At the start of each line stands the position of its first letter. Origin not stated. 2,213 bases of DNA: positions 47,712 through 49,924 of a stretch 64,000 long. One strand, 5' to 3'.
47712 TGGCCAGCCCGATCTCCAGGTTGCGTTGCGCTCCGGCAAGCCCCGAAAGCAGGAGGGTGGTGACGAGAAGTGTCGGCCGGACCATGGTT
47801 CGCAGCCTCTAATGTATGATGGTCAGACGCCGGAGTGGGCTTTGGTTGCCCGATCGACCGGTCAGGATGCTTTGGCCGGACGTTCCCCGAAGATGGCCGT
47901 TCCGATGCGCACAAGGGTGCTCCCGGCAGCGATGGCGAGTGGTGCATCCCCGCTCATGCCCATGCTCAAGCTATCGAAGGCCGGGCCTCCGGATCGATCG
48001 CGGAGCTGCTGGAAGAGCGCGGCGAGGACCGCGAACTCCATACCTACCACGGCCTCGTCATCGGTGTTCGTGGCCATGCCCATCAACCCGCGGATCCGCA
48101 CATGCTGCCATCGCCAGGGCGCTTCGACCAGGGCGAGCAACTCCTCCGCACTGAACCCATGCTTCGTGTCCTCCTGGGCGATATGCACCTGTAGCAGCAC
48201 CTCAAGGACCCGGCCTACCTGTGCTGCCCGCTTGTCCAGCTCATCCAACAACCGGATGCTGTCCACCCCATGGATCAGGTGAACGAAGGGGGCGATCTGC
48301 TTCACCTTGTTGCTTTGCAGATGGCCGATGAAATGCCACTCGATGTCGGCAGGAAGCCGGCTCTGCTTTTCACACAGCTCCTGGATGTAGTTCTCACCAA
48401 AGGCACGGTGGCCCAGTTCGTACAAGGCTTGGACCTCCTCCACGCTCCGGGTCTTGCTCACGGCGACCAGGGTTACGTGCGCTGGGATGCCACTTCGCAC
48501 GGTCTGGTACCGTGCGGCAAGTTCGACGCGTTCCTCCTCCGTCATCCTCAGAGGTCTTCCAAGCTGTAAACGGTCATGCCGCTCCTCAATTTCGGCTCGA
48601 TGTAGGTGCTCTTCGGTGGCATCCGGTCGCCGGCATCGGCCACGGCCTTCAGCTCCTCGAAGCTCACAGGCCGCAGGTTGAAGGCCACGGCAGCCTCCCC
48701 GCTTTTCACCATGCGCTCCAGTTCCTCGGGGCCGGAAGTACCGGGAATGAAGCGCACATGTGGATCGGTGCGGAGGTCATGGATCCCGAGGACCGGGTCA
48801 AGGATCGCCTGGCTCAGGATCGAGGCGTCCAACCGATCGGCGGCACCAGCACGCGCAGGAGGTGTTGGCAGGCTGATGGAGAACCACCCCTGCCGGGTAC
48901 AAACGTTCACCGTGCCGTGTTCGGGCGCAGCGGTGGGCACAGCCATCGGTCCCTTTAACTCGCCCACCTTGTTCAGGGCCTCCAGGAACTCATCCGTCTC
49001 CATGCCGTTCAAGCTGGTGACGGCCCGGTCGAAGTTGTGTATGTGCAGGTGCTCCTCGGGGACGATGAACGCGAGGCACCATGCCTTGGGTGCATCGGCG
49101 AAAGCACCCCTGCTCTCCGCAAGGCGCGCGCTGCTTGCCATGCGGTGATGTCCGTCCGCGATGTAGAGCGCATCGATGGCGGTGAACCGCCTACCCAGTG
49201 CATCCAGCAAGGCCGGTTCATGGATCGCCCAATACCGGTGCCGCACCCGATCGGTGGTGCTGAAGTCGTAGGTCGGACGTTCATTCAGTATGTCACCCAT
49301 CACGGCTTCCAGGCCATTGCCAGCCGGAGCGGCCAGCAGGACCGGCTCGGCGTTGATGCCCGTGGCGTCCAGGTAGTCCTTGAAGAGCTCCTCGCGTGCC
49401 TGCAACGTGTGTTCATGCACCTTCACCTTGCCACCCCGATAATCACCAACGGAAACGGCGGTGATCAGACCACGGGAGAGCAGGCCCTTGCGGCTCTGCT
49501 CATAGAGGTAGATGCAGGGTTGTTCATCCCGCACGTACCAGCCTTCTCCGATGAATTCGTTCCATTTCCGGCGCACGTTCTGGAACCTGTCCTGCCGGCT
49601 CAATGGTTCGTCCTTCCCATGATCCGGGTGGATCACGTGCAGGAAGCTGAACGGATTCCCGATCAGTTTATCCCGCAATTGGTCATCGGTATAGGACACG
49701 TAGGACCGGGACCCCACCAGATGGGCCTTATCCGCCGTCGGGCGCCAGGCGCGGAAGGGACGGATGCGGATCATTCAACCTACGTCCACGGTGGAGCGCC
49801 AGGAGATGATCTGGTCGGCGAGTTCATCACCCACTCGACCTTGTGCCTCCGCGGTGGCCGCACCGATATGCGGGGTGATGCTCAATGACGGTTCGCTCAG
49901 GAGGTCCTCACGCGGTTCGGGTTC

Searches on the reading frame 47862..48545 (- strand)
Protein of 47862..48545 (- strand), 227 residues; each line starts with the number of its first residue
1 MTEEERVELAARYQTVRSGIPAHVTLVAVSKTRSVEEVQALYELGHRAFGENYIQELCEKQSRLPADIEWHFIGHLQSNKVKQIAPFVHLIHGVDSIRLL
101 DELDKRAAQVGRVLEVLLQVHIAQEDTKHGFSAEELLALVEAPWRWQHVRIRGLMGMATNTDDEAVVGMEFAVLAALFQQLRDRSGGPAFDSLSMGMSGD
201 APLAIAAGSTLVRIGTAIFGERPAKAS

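Call 54: search_protein_families(library=pfam, proteins=[window:47862-48545:-], max_evalue=0.0001)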
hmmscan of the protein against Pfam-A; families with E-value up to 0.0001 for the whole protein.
window:47862-48545:- (227 aa): 1 family
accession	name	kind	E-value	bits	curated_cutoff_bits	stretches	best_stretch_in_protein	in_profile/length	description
PF01168.26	Ala_racemase_N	-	1.5e-22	80.9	24.1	1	9-223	6-220/220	Alanine racemase, N-terminal domain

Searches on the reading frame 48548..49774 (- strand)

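Call 54: search_protein_families(library=pfam, proteins=[window:48548-49774:-], max_evalue=0.0001)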
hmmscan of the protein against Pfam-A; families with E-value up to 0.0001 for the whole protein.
window:48548-49774:- (408 aa): 1 family
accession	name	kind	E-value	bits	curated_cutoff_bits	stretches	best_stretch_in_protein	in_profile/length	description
PF06245.16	DUF1015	-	4.2e-72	243.3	25.8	1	4-317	1-324/325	Protein of unknown function (DUF1015)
